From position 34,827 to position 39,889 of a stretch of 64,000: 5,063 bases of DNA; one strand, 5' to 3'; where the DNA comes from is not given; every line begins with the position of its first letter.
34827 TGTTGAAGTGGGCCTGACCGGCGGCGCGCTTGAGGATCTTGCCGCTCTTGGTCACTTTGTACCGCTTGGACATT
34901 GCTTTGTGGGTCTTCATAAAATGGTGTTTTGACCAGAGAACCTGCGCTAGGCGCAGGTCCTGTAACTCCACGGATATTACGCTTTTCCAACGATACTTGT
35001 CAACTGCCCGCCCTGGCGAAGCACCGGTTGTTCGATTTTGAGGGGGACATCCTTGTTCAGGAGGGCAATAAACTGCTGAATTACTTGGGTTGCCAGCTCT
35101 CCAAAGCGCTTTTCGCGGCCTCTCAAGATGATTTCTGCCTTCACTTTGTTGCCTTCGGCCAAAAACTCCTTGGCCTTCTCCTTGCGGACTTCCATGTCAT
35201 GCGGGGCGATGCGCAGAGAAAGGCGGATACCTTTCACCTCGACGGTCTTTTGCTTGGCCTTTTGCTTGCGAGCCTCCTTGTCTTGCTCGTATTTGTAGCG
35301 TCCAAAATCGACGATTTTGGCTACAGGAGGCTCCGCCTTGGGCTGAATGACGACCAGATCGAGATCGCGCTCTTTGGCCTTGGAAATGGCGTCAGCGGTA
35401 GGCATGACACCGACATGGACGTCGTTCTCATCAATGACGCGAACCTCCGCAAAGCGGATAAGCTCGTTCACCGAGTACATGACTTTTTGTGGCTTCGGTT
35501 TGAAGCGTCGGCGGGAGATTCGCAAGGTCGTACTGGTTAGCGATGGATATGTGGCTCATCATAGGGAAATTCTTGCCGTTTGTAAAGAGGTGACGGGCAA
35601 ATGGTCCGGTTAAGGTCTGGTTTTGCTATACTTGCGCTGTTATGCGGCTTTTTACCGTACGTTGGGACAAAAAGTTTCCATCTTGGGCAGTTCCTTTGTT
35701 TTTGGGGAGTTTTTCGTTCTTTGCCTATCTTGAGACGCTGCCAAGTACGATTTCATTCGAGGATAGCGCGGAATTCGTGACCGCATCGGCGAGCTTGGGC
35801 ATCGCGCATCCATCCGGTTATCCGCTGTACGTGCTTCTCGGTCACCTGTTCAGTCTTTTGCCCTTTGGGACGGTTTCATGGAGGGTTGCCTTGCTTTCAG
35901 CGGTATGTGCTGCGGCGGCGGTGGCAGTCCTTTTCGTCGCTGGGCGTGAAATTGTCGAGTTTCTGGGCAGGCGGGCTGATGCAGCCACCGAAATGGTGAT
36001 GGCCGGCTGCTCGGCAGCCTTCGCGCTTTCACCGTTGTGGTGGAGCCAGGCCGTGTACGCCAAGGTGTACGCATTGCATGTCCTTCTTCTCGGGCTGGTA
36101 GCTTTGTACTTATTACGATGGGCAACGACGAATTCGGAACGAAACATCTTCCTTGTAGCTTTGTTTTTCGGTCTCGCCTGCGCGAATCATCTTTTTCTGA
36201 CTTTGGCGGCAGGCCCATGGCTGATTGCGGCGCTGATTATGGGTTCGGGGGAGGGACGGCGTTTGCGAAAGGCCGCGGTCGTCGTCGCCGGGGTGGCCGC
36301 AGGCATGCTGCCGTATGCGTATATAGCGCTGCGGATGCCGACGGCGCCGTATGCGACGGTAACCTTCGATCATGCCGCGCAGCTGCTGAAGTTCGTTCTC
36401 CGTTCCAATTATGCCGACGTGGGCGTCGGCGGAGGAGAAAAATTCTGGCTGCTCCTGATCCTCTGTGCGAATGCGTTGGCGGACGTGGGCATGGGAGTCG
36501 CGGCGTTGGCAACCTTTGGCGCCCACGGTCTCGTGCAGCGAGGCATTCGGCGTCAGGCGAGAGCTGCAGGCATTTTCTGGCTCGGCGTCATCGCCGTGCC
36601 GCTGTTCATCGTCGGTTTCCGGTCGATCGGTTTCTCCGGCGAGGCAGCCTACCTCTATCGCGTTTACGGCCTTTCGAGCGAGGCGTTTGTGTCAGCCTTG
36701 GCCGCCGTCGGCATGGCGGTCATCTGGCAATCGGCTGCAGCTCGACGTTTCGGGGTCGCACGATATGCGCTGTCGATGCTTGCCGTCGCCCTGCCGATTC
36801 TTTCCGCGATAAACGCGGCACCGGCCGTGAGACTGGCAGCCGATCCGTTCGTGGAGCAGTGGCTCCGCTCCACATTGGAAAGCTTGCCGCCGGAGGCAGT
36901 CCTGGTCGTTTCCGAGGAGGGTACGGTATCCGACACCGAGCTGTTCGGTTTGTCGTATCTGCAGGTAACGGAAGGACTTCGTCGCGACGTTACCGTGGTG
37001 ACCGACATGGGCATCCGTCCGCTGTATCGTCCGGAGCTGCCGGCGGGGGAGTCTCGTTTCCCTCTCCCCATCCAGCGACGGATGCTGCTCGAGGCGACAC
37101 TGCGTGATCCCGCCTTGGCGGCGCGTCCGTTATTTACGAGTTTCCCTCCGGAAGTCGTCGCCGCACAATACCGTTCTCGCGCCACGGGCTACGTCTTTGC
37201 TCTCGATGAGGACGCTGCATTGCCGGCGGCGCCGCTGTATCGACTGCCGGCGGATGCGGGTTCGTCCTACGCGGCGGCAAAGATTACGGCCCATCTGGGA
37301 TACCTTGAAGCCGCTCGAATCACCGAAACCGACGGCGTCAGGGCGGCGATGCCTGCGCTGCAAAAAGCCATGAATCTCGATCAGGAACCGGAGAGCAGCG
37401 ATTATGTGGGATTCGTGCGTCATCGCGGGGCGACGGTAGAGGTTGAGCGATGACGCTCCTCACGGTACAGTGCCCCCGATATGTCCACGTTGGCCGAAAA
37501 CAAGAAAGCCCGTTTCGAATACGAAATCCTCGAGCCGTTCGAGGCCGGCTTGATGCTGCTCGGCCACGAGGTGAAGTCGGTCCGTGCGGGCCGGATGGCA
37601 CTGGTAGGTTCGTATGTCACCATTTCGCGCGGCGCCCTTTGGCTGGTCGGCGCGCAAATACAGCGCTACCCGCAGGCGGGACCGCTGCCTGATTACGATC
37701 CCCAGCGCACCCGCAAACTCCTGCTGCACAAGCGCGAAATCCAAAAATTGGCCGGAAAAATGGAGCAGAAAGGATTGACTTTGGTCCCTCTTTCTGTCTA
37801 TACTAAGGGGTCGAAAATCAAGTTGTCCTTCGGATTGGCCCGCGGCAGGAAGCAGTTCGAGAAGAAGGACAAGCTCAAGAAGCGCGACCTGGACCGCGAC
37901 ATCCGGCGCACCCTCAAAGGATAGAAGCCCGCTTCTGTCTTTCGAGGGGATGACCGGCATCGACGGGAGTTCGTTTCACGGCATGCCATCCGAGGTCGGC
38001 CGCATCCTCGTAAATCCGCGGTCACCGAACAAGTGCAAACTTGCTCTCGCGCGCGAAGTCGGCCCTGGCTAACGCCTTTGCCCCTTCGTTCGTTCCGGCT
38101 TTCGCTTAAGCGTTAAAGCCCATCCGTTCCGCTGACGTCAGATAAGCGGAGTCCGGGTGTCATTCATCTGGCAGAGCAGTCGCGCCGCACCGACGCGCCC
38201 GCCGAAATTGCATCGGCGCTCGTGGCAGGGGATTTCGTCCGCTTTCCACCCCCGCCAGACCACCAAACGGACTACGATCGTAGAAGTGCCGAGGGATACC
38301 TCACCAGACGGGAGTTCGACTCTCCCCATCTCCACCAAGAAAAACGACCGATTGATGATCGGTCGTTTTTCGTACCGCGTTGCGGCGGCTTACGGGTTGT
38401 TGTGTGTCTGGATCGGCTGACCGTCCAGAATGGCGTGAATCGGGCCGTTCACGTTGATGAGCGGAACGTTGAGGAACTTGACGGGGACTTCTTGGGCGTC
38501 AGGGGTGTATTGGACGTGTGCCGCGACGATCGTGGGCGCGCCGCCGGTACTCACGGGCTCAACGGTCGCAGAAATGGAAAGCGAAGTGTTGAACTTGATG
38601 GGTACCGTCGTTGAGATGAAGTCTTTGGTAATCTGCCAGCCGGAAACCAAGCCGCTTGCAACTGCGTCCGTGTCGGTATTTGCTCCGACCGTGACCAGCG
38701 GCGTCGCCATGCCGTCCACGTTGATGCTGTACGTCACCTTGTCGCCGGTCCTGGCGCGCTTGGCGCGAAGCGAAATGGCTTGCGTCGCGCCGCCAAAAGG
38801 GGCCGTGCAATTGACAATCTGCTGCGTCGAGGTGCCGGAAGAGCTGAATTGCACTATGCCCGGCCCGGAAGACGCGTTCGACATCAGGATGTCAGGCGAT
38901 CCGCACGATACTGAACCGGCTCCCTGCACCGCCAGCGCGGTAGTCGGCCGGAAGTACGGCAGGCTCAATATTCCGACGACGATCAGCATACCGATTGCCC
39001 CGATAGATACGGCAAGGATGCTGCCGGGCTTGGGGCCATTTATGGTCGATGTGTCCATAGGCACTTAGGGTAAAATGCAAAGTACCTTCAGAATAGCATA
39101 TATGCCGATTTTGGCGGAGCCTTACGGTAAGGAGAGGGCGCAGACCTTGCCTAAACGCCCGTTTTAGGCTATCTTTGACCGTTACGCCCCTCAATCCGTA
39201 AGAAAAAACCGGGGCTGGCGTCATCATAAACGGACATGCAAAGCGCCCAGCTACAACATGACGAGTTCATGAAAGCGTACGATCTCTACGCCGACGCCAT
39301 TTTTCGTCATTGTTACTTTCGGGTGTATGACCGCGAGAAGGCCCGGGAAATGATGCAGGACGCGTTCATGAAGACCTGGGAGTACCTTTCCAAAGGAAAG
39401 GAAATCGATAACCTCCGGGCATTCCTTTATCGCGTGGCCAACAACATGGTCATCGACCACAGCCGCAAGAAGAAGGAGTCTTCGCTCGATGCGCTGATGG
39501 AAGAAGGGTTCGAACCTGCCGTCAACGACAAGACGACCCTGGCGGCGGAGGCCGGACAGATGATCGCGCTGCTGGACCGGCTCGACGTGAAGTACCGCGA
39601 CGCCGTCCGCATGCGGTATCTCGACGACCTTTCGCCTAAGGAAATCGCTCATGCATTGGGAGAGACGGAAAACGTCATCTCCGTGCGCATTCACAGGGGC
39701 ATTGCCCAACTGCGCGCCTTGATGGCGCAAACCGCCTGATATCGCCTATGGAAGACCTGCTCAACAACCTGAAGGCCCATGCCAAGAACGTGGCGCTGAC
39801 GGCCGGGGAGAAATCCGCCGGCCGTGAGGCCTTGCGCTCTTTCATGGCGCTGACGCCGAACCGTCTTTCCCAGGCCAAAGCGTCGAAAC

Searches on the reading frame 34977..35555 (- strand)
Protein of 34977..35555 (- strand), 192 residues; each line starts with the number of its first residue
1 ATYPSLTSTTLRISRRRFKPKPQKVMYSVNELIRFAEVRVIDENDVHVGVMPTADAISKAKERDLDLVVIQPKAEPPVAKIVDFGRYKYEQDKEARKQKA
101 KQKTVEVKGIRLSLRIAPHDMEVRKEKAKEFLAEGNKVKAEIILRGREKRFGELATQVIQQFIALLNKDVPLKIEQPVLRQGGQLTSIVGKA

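Call 77: search_protein_families(library=pfam, proteins=[window:34977-35555:-], max_evalue=0.001)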
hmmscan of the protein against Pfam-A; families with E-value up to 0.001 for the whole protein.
window:34977-35555:- (192 aa): 2 families
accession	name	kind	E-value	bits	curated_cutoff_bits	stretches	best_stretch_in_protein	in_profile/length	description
PF05198.21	IF3_N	-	9.6e-27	93.4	26.9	1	29-98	1-70/70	Translation initiation factor IF-3, N-terminal domain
PF00707.27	IF3_C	-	5.1e-18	65.2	34.8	1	105-189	1-83/86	Translation initiation factor IF-3, C-terminal domain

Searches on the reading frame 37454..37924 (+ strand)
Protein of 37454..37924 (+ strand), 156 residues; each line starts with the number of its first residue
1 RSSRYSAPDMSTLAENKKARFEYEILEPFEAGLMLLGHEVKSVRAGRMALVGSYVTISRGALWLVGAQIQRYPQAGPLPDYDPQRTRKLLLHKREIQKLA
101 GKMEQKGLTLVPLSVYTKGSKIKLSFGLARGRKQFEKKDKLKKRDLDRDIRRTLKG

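Call 12: search_protein_families(library=pfam, proteins=[window:37454-37924:+], max_evalue=0.001)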
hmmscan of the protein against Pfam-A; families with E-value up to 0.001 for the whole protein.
window:37454-37924:+ (156 aa): 1 family
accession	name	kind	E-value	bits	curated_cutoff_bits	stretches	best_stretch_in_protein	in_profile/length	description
PF01668.23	SmpB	-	3.2e-52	176.7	27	1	14-155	2-142/143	SmpB protein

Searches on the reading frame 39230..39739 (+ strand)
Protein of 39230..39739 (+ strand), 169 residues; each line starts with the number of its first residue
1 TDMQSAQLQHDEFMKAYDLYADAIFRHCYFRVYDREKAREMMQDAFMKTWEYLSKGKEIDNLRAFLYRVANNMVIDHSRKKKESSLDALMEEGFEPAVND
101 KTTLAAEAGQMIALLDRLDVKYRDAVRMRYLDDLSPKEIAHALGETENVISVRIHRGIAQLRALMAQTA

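Call 77: search_protein_families(library=pfam, proteins=[window:39230-39739:+], max_evalue=0.001)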
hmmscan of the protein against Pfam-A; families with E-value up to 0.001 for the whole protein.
window:39230-39739:+ (169 aa): 3 families
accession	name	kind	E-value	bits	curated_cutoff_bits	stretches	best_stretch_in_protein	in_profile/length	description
PF08281.18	Sigma70_r4_2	-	3.5e-11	43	25.7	1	110-161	3-54/54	Sigma-70, region 4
PF04542.20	Sigma70_r2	-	3e-09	37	24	1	17-82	2-69/71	Sigma-70 region 2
PF04545.22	Sigma70_r4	-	2.3e-08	33.9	24.1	1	114-163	1-50/50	Sigma-70, region 4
